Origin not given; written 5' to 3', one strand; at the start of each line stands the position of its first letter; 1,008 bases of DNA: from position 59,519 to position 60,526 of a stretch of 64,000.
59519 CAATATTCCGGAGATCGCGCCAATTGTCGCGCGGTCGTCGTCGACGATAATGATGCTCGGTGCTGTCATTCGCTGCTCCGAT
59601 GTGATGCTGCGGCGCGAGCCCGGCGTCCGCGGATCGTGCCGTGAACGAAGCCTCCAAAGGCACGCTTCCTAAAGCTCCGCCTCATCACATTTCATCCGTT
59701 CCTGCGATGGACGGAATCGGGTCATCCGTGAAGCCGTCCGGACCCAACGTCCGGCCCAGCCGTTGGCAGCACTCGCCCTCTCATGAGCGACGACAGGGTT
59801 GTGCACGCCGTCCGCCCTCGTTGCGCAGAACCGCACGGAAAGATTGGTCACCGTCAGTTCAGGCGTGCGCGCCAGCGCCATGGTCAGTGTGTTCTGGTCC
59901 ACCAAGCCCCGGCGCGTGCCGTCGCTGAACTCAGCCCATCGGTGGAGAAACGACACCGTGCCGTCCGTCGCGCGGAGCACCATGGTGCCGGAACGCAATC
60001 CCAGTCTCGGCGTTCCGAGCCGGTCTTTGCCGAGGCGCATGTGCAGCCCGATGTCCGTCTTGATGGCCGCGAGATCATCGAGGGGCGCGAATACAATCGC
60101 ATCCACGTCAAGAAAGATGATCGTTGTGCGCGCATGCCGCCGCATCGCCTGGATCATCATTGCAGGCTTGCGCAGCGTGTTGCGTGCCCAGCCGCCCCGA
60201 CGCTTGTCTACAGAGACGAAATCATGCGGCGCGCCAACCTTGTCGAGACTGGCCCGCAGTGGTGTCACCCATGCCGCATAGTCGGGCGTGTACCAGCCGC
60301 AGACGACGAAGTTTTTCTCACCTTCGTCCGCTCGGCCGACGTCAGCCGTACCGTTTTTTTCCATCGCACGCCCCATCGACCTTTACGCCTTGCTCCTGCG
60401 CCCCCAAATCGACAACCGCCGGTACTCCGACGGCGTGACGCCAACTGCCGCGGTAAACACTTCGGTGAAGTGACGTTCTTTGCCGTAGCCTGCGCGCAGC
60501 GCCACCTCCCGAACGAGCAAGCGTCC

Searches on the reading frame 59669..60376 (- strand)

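Call 9: search_protein_families(library=pfam, proteins=[window:59669-60376:-], max_evalue=0.001)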
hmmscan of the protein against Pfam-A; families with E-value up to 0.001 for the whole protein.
window:59669-60376:- (235 aa): 1 family
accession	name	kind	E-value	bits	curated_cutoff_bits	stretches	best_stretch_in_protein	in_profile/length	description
PF03407.22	Nucleotid_trans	-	6.4e-05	23.5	22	1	83-171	66-155/208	Nucleotide-diphospho-sugar transferase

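Call 22: search_protein_families(library=padloc, proteins=[window:59669-60376:-], max_evalue=0.001)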
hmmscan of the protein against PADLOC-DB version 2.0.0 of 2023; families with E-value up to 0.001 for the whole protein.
window:59669-60376:- (235 aa): 0 families

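Call 61: search_protein_families(library=phrogs, proteins=[window:59669-60376:-], max_evalue=0.01)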
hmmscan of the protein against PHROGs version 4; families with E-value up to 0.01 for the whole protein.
window:59669-60376:- (235 aa): 0 families
